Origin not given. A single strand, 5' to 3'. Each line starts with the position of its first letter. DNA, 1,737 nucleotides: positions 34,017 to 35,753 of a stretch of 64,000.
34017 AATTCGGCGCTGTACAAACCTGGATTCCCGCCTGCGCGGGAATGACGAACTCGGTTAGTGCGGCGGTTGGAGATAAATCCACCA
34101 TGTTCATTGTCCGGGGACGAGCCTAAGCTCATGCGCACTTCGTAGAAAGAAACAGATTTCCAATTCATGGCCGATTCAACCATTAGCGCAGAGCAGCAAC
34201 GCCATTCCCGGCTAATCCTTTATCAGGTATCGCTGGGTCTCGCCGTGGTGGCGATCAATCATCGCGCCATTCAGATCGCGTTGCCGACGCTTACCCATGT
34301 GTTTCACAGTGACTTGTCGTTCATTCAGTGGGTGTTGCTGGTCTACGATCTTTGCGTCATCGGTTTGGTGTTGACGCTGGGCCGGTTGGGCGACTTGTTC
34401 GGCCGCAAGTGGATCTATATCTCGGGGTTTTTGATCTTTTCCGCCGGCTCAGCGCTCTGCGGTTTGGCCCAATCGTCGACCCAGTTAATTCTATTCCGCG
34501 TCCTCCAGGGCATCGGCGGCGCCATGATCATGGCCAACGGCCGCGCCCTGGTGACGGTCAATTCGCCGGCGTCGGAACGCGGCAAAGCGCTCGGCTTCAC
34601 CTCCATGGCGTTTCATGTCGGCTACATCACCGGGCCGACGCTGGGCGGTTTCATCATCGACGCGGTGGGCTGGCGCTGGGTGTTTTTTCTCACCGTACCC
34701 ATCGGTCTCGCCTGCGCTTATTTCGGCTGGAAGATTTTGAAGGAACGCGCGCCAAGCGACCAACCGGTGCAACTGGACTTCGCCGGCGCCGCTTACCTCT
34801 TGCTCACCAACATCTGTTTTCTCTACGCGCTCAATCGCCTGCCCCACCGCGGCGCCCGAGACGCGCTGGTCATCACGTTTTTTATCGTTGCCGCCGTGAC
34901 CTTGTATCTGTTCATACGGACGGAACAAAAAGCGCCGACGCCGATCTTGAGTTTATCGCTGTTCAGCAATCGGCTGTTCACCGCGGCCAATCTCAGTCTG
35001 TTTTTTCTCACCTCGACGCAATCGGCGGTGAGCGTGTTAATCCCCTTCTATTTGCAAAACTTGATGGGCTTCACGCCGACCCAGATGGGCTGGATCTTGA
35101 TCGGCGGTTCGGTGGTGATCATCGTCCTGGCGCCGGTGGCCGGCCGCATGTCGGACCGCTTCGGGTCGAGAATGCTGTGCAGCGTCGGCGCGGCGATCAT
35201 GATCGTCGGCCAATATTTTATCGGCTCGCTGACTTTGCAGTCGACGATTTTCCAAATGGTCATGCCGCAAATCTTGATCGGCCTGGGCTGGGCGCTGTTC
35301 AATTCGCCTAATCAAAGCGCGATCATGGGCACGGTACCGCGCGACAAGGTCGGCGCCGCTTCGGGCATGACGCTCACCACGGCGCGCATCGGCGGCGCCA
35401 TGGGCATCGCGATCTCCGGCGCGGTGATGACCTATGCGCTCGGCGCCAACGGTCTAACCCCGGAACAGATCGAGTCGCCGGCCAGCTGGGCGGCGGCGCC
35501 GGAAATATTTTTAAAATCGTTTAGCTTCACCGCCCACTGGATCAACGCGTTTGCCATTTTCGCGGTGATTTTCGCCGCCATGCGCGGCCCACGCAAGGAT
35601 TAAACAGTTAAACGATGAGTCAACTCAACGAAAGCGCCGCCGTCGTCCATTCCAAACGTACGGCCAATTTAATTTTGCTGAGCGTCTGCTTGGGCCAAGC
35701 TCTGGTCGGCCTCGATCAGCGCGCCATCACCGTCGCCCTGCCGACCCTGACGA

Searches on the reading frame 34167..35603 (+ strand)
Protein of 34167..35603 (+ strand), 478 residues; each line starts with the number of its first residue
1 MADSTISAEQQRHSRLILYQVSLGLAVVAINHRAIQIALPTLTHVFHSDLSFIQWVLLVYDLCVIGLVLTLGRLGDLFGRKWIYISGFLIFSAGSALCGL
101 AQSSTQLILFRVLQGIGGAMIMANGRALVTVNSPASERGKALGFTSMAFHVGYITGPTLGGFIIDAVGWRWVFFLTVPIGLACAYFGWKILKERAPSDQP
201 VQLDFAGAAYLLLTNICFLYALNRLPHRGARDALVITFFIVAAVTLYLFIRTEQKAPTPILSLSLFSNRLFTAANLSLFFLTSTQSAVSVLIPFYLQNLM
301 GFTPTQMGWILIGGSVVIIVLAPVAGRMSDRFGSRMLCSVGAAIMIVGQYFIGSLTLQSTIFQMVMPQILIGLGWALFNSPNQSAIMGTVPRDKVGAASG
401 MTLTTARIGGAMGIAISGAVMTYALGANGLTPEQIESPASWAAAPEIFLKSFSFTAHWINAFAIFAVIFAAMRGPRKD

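Call 58: find_encoding_contigs(protein=window:34167-35603:+, flank=10000, max_places=6)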
Protein window:34167-35603:+ (478 aa): 15 contigs read that carry it; 6 places shown.
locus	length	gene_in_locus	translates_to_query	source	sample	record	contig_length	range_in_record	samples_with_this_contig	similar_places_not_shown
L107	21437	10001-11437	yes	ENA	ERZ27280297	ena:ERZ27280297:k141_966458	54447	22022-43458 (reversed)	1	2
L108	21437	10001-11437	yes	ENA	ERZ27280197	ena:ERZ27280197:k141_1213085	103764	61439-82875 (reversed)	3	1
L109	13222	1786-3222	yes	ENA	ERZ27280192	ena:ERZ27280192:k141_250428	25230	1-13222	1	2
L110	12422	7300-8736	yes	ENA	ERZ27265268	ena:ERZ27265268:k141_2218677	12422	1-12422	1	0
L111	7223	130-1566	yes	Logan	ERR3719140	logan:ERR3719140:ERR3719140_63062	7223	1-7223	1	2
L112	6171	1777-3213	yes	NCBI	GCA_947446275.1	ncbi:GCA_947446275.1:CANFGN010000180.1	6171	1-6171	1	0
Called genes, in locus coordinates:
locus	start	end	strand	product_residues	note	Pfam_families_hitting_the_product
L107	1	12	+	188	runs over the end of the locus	PF00589:Phage_integrase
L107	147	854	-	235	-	PF00004:AAA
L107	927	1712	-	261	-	-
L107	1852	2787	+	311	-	-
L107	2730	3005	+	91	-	-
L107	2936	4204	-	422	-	-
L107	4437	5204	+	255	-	-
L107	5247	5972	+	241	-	PF00154:RecA_N (weak), PF06745:ATPase, PF13481:AAA_25, PF07088:GvpD_P-loop (faint), PF14417:MEDS (weak)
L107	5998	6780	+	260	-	PF06745:ATPase, PF13481:AAA_25 (faint)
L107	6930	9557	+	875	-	PF02861:Clp_N, PF23569:NBD_SMAX1, PF00004:AAA, PF17871:AAA_lid_9, PF07724:AAA_2, PF00004:AAA, PF07728:AAA_5, PF10431:ClpB_D2-small, +7 more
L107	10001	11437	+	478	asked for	PF07690:MFS_1, PF00083:Sugar_tr, PF05977:MFS_3 (weak), PF07690:MFS_1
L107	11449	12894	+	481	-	PF00083:Sugar_tr, PF07690:MFS_1, PF05977:MFS_3 (weak)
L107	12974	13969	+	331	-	PF13379:NMT1_2, PF09084:NMT1, PF12974:Phosphonate-bd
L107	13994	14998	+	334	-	PF13379:NMT1_2, PF09084:NMT1, PF12974:Phosphonate-bd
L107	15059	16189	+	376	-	PF00817:IMS, PF11799:IMS_C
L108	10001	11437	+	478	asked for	PF07690:MFS_1, PF00083:Sugar_tr, PF05977:MFS_3 (weak), PF07690:MFS_1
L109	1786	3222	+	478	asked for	PF07690:MFS_1, PF00083:Sugar_tr, PF05977:MFS_3 (weak), PF07690:MFS_1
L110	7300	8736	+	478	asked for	PF07690:MFS_1, PF00083:Sugar_tr, PF05977:MFS_3 (weak), PF07690:MFS_1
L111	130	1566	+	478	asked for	PF07690:MFS_1, PF00083:Sugar_tr, PF05977:MFS_3 (weak), PF07690:MFS_1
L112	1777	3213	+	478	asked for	PF07690:MFS_1, PF00083:Sugar_tr, PF05977:MFS_3 (weak), PF07690:MFS_1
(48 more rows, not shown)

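Call 77: list_cluster_members(proteins=[window:34167-35603:+, window:3002-6577:-, window:2191-2601:-])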
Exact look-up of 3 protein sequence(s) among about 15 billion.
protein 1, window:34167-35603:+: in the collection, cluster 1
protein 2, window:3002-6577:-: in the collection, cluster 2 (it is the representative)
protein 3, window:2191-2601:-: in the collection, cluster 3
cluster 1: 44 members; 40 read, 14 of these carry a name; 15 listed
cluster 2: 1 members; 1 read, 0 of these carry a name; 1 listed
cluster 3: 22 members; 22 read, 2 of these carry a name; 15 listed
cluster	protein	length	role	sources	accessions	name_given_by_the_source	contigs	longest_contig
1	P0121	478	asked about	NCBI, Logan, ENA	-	-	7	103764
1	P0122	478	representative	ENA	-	-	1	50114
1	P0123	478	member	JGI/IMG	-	EmrB/QacA subfamily drug resistance transporter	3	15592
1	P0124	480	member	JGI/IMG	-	EmrB/QacA subfamily drug resistance transporter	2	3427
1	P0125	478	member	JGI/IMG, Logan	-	EmrB/QacA subfamily drug resistance transporter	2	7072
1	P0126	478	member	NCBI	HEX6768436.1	MAG TPA: MFS transporter [Candidatus Binatia bacterium]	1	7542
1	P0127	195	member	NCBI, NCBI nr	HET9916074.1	MAG TPA: MFS transporter, partial [Candidatus Binatia bacterium] | MFS transporter [Candidatus Binatia bacterium]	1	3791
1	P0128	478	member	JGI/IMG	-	EmrB/QacA subfamily drug resistance transporter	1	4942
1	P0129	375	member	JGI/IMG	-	EmrB/QacA subfamily drug resistance transporter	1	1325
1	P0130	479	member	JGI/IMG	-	EmrB/QacA subfamily drug resistance transporter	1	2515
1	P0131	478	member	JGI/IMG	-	EmrB/QacA subfamily drug resistance transporter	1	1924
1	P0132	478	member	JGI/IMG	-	EmrB/QacA subfamily drug resistance transporter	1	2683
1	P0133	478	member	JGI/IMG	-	EmrB/QacA subfamily drug resistance transporter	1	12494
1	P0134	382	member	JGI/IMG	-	EmrB/QacA subfamily drug resistance transporter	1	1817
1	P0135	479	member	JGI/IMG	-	EmrB/QacA subfamily drug resistance transporter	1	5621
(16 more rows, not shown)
